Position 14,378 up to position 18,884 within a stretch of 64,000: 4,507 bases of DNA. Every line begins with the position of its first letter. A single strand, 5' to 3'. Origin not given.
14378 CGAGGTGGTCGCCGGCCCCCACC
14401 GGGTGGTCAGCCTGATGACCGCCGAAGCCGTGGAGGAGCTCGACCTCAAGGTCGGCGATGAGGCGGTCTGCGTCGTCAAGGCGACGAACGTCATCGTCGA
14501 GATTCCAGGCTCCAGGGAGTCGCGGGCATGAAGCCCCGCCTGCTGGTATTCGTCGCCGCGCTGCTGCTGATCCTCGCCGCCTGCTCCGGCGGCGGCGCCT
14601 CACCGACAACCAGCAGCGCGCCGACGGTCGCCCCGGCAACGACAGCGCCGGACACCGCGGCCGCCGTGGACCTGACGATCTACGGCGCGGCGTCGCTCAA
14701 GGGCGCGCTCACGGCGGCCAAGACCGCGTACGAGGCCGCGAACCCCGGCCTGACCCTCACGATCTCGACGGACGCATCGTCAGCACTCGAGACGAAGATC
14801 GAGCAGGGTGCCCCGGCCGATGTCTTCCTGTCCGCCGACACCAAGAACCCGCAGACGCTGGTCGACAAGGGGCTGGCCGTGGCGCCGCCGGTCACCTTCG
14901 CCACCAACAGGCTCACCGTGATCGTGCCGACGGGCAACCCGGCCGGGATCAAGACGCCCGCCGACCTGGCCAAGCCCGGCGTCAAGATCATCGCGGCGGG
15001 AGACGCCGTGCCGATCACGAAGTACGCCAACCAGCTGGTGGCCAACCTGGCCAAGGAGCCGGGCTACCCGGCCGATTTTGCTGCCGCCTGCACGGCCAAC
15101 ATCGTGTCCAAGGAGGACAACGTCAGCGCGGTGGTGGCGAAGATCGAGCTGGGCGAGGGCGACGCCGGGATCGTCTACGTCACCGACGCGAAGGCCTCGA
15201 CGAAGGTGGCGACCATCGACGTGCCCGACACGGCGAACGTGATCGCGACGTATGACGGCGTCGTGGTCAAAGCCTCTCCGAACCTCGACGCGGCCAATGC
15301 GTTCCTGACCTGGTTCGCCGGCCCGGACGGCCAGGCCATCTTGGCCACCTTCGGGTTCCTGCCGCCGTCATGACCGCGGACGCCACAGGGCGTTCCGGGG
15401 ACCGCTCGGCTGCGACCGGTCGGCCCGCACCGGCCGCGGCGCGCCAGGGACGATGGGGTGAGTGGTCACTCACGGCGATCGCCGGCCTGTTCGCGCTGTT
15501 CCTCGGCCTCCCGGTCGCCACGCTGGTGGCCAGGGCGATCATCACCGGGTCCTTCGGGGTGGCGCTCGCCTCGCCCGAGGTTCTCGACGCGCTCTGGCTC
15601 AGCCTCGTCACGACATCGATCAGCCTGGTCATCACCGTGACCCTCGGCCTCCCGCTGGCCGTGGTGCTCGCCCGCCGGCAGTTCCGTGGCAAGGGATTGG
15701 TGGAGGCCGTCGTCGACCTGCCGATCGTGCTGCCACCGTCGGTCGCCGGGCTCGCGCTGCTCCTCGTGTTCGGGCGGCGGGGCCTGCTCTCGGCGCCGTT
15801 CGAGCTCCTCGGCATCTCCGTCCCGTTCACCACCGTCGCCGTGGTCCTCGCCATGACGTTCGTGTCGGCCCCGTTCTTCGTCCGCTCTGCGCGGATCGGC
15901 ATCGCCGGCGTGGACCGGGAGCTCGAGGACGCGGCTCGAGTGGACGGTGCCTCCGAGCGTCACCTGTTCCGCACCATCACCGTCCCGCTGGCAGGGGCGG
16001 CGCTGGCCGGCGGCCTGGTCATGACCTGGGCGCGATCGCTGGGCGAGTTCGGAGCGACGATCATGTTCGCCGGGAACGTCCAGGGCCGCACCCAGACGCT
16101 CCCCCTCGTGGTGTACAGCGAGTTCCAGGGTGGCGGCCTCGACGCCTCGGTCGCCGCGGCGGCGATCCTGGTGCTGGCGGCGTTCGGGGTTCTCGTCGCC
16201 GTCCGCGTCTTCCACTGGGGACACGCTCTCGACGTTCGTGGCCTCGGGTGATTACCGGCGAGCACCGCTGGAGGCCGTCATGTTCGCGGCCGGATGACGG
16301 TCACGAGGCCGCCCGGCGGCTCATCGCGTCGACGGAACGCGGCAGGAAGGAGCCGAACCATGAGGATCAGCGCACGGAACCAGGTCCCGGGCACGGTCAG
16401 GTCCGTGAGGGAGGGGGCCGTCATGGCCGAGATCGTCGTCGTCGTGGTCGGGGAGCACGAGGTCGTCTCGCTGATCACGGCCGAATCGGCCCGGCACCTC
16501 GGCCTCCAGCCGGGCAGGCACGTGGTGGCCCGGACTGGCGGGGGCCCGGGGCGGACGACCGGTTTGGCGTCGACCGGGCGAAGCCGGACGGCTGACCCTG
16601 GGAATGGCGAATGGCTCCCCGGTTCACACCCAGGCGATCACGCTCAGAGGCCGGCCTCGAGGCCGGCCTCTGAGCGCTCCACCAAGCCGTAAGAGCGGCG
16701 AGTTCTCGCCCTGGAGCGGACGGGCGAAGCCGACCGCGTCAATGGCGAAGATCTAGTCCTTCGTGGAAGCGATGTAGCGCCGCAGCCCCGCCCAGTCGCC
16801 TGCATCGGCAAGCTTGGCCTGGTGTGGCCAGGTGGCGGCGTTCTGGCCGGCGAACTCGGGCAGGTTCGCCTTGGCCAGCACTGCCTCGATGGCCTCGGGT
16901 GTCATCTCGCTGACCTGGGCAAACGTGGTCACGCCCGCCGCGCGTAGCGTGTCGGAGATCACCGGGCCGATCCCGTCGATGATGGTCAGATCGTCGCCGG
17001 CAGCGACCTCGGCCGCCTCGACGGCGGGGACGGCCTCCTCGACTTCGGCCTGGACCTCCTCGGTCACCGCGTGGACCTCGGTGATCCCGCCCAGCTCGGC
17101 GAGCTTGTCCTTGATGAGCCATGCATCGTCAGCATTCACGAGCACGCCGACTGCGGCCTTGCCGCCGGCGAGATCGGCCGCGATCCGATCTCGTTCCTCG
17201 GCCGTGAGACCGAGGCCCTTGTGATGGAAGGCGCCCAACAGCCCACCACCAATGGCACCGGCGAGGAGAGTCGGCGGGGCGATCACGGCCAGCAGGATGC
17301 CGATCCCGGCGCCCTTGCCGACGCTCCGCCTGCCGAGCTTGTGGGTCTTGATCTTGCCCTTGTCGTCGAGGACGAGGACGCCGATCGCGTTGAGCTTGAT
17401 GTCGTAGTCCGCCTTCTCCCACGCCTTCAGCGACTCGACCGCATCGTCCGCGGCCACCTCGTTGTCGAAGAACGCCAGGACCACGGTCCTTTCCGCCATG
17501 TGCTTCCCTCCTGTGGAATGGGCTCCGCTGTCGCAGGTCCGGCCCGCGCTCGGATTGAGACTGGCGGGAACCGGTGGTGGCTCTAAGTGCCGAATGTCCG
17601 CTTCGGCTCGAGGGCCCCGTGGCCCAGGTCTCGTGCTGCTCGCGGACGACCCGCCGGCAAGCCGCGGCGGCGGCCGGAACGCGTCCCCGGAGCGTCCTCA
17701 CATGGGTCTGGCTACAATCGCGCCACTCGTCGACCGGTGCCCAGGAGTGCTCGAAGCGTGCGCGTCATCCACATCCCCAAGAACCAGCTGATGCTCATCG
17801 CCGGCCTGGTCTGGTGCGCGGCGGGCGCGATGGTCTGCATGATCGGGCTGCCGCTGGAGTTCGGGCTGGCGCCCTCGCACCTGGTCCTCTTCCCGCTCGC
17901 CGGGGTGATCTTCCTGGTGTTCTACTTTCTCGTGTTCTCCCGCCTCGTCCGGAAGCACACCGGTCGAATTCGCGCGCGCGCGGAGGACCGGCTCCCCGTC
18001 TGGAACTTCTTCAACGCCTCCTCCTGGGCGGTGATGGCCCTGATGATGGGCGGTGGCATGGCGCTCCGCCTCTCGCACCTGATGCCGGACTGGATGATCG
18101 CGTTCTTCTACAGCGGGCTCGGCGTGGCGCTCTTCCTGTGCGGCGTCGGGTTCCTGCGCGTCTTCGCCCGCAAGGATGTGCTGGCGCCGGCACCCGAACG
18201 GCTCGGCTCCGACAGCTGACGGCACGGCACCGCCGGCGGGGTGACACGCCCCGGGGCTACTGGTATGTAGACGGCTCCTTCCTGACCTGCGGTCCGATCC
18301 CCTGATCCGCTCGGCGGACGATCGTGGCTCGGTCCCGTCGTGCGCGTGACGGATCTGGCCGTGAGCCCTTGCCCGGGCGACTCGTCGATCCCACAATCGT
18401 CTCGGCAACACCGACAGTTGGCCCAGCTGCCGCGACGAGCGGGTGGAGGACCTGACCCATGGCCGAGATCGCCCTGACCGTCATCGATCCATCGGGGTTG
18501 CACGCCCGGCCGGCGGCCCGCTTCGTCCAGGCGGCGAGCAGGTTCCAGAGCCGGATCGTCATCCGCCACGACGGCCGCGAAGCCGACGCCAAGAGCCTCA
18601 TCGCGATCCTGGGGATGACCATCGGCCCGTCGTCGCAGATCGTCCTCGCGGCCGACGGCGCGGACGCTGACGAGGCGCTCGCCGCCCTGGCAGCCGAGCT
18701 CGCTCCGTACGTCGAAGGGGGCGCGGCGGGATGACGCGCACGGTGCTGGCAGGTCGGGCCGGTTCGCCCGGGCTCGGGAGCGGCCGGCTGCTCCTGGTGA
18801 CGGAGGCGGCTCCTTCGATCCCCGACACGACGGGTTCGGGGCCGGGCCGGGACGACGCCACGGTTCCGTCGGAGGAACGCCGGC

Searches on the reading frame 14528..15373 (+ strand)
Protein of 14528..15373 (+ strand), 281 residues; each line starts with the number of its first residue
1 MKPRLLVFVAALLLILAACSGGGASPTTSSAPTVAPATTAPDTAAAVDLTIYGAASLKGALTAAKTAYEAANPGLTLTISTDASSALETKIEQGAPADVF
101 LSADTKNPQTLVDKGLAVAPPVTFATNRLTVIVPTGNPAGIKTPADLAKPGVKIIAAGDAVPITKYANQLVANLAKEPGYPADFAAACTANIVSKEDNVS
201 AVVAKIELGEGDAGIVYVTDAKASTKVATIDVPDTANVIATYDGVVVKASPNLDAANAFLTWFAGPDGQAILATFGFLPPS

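Call 47: search_protein_families(library=pfam, proteins=[window:14528-15373:+], max_evalue=0.001)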
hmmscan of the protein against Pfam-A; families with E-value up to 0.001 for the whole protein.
window:14528-15373:+ (281 aa): 4 families
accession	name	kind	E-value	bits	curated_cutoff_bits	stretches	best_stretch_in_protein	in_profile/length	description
PF13531.11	SBP_bac_11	-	1.8e-48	165.7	25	1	49-277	1-226/227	Bacterial extracellular solute-binding protein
PF01547.30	SBP_bac_1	-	1.7e-16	61.5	26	1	55-270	2-307/307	Bacterial extracellular solute-binding protein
PF13416.11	SBP_bac_8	-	3.4e-05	24.2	27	1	216-280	198-261/279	Bacterial extracellular solute-binding protein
PF12727.12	PBP_like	-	0.00038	20.1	27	1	122-216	64-150/193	PBP superfamily domain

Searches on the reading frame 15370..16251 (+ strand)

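Call 47: search_protein_families(library=pfam, proteins=[window:15370-16251:+], max_evalue=0.001)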
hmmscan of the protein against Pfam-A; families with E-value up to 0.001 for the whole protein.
window:15370-16251:+ (293 aa): 1 family
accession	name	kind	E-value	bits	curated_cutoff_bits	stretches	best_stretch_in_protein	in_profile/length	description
PF00528.27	BPD_transp_1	-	9.6e-17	61.7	26.4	1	93-276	1-171/184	Binding-protein-dependent transport system inner membrane component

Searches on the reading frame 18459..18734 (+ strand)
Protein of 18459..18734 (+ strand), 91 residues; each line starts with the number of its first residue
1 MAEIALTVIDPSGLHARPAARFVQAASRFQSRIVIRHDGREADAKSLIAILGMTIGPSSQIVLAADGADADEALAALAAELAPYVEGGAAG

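Call 47: search_protein_families(library=pfam, proteins=[window:18459-18734:+], max_evalue=0.001)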
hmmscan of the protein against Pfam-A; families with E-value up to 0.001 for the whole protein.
window:18459-18734:+ (91 aa): 1 family
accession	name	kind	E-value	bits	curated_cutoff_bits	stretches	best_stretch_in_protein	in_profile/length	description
PF00381.24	PTS-HPr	-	3.4e-25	88.3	23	1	5-79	4-77/81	PTS HPr component phosphorylation site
